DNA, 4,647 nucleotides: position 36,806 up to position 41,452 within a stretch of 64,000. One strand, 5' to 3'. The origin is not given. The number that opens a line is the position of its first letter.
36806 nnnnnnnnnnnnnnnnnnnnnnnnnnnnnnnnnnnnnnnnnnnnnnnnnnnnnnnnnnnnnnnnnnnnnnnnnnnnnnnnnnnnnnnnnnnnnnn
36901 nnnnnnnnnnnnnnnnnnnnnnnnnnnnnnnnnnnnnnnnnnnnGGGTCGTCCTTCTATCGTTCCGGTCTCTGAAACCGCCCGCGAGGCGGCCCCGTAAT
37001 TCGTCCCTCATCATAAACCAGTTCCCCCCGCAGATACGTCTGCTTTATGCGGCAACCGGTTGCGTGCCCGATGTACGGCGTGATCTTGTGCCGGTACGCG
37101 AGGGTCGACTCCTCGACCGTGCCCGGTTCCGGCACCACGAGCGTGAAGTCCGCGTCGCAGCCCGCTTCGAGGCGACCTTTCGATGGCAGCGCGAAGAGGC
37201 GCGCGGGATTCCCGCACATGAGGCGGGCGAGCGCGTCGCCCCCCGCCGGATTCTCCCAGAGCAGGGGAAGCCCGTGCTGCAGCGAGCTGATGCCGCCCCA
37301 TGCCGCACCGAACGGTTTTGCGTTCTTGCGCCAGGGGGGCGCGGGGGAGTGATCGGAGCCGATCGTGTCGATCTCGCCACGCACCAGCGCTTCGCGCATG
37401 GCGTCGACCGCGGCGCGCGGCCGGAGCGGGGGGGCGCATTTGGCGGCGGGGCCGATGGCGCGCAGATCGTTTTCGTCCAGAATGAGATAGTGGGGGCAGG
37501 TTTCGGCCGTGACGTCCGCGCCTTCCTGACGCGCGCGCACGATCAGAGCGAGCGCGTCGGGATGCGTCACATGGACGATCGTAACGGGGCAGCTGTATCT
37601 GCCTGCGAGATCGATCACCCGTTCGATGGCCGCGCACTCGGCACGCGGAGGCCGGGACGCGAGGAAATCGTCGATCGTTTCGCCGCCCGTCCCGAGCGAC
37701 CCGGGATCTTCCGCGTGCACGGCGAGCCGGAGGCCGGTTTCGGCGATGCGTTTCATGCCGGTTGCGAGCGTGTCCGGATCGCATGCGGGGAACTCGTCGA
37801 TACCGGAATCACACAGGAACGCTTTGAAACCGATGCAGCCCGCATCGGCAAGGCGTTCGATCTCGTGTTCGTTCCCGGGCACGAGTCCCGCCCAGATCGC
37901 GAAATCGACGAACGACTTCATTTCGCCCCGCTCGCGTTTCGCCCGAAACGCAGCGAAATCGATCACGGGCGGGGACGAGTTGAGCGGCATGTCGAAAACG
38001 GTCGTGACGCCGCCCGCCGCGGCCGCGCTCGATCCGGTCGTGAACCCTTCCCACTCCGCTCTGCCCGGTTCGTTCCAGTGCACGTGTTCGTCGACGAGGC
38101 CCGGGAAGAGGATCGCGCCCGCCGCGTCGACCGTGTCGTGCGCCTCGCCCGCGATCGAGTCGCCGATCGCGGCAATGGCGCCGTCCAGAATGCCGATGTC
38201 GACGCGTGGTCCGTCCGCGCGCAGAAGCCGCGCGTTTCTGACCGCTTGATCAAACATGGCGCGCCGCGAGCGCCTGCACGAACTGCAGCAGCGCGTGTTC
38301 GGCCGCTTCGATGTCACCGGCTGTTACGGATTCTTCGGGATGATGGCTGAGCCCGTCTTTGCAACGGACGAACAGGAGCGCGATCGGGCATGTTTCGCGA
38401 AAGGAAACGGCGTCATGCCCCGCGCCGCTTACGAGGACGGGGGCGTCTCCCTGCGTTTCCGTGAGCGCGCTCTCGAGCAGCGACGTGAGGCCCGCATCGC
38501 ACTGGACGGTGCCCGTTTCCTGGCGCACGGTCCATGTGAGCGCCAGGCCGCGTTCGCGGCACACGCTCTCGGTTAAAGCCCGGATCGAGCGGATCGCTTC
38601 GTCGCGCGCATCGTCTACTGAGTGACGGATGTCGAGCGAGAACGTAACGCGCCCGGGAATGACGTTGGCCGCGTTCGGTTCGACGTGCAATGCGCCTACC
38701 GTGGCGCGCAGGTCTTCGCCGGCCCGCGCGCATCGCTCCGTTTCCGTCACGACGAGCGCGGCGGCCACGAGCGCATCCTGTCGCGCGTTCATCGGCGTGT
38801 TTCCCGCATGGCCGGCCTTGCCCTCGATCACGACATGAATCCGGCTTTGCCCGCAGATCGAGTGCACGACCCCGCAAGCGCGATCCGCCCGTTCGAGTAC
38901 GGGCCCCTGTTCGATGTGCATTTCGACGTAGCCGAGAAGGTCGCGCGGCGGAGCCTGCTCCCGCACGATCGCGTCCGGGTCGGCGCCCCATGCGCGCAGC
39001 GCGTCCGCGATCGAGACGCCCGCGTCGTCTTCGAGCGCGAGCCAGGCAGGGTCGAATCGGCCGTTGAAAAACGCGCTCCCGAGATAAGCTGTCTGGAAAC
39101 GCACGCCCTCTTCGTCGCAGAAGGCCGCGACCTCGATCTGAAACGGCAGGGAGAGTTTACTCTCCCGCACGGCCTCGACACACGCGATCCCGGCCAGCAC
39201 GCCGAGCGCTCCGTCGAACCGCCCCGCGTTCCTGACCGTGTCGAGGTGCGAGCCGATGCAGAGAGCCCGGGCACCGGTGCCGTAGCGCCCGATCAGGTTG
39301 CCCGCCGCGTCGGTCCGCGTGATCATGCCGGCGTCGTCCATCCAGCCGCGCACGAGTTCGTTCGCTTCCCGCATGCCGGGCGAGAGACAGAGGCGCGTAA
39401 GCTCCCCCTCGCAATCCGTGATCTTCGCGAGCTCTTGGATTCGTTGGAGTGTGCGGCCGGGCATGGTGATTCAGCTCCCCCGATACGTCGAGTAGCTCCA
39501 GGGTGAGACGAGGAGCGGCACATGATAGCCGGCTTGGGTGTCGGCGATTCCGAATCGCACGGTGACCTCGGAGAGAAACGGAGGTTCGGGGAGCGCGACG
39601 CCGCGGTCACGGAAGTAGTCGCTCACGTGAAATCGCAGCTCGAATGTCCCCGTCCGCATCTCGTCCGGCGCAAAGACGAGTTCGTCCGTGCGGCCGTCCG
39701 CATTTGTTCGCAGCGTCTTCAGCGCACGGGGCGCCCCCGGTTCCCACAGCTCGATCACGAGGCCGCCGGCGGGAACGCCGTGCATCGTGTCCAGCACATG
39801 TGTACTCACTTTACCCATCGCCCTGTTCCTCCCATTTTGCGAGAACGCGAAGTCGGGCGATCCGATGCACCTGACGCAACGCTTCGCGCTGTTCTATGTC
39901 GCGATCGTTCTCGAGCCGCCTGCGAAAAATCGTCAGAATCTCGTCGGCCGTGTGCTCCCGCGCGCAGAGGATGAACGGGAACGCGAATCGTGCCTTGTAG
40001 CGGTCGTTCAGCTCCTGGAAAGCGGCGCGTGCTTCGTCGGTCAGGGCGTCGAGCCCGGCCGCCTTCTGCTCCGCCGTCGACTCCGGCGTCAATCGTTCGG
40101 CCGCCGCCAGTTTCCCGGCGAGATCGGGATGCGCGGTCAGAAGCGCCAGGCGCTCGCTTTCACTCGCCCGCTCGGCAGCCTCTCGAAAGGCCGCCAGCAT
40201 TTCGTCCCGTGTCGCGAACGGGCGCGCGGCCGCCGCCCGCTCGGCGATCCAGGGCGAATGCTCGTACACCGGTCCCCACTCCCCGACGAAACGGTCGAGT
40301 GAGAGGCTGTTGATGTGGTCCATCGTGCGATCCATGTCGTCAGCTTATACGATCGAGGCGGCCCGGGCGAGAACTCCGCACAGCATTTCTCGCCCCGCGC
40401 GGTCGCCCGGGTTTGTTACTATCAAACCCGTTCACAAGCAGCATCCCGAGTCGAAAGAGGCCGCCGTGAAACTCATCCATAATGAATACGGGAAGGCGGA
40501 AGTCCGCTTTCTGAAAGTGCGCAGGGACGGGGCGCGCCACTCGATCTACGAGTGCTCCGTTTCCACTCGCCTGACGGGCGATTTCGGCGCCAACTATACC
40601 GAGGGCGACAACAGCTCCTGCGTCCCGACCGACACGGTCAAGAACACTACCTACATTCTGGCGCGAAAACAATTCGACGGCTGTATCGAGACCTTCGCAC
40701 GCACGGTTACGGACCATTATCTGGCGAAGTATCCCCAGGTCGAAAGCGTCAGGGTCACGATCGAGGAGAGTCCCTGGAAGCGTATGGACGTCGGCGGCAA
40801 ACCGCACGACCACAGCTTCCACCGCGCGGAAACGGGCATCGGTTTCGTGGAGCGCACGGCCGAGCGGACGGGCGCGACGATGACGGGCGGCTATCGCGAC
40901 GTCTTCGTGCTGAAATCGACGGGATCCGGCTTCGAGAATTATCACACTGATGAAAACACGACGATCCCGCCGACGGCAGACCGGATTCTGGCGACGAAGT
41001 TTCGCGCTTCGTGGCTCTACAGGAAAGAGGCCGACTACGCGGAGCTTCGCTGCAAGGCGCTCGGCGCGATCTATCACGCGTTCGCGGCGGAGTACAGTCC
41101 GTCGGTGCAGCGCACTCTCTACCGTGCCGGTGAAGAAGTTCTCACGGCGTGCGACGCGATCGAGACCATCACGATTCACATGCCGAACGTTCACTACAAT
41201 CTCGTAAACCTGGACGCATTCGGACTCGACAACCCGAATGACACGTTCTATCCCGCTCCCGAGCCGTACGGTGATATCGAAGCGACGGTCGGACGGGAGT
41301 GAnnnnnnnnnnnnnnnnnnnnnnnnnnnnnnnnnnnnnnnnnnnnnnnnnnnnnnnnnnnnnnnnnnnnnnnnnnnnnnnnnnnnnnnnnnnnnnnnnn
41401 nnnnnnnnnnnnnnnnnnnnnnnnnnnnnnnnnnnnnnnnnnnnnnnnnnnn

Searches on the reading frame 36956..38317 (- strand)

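Call 62: search_protein_families(library=pfam, proteins=[window:36956-38317:-], max_evalue=0.00001)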
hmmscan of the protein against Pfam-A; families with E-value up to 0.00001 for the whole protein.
window:36956-38317:- (453 aa): 2 families
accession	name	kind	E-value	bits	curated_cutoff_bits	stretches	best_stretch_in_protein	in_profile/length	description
PF01979.26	Amidohydro_1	-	2.8e-19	70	25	1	69-434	1-345/345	Amidohydrolase family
PF07969.17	Amidohydro_3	-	3.3e-14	53.7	29.7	1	182-435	262-472/472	Amidohydrolase family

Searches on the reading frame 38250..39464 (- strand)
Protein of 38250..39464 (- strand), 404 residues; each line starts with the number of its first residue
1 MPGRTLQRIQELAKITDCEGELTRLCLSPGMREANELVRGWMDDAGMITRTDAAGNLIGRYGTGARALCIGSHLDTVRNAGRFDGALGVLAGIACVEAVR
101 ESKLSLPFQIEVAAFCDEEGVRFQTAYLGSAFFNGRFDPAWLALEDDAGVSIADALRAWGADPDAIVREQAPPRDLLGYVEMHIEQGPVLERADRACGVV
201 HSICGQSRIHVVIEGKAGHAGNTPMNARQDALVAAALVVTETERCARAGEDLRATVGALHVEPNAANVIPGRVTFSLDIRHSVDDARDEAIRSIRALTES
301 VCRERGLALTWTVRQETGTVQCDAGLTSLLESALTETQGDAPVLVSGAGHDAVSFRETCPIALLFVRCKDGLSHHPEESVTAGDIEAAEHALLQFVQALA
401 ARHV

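Call 62: search_protein_families(library=pfam, proteins=[window:38250-39464:-], max_evalue=0.00001)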
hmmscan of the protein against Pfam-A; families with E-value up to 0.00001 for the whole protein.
window:38250-39464:- (404 aa): 2 families
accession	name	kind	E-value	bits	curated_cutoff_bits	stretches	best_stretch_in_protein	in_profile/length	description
PF01546.33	Peptidase_M20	-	2.9e-19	70.2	24.6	1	69-397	1-205/206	Peptidase family M20/M25/M40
PF07687.19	M20_dimer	-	1.7e-07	31.6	21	1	205-303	5-104/107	Peptidase dimerisation domain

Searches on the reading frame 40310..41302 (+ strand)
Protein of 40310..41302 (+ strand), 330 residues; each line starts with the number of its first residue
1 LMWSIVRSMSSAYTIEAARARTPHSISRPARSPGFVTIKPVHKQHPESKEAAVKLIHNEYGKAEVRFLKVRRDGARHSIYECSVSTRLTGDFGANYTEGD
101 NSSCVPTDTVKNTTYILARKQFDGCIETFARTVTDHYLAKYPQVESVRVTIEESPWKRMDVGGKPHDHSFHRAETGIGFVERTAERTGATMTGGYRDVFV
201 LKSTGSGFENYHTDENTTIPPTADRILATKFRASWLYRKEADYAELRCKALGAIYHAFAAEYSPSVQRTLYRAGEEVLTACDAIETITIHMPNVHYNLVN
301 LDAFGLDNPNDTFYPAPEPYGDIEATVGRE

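Call 63: search_protein_families(library=pfam, proteins=[window:40310-41302:+], max_evalue=0.00001)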
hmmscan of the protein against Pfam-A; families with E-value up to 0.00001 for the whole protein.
window:40310-41302:+ (330 aa): 1 family
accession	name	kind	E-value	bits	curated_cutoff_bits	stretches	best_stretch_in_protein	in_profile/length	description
PF01014.23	Uricase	-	2.8e-54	183.8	25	2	193-324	3-140/140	Uricase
